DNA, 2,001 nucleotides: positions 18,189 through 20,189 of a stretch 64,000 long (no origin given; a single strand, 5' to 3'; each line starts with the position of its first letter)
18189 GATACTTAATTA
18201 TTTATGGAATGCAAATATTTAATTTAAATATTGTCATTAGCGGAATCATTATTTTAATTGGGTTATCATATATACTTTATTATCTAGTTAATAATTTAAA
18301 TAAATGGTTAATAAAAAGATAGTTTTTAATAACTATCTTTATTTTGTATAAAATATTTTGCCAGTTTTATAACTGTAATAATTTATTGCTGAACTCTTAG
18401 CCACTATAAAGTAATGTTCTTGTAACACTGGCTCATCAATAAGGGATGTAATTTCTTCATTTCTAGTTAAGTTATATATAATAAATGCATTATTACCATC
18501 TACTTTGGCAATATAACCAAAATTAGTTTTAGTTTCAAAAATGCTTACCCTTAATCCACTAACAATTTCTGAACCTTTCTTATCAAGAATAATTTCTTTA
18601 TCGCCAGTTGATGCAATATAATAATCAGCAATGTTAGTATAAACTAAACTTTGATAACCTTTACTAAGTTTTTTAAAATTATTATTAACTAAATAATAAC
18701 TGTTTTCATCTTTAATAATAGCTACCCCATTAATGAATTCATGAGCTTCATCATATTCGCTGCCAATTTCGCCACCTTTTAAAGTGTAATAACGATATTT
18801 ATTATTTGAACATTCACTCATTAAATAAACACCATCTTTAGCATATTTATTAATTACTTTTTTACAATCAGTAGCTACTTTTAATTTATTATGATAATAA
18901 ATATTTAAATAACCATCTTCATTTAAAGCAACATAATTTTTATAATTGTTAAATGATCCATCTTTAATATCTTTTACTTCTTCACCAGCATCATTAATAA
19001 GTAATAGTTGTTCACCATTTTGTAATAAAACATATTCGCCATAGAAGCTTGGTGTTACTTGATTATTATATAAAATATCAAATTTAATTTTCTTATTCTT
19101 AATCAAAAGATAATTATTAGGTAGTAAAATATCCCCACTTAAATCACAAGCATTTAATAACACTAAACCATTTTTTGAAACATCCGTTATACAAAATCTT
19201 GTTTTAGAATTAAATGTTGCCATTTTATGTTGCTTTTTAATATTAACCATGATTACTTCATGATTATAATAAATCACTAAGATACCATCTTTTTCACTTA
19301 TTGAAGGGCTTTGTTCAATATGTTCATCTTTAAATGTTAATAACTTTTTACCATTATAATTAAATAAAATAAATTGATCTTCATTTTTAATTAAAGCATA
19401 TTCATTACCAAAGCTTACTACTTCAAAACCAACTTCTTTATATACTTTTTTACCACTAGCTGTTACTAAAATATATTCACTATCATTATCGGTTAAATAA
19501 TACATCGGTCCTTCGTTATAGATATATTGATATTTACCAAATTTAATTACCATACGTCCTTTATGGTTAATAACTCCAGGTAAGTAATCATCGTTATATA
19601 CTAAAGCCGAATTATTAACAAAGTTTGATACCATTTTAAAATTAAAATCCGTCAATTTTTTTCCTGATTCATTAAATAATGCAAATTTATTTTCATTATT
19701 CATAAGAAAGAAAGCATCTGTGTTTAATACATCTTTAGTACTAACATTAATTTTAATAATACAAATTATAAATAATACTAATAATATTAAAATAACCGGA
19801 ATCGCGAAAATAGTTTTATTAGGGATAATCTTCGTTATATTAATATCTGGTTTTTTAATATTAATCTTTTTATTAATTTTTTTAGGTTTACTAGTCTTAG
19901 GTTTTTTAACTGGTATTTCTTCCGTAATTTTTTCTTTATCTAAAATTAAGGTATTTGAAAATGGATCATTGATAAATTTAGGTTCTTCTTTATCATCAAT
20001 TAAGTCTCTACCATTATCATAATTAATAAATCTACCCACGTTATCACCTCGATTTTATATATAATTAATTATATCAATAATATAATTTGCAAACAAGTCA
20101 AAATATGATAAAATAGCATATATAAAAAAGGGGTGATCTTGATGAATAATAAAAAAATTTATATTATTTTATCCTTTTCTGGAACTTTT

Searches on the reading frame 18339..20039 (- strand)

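Call 3: search_protein_families(library=pfam, proteins=[window:18339-20039:-], max_evalue=0.1)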
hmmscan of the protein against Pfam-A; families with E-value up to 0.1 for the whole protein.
window:18339-20039:- (566 aa): 2 families
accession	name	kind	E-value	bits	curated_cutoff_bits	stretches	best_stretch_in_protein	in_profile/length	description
PF14903.11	WG_beta_rep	-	1.8e-07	31.5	25.6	2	155-175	2-21/35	WG containing repeat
PF08458.16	PH_2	-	0.036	14.8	22.2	0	255-290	17-53/106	Plant pleckstrin homology-like region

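Call 5: search_protein_families(library=ncbifam, proteins=[window:18339-20039:-], max_evalue=0.1)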
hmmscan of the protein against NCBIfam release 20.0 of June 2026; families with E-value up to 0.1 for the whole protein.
window:18339-20039:- (566 aa): 0 families
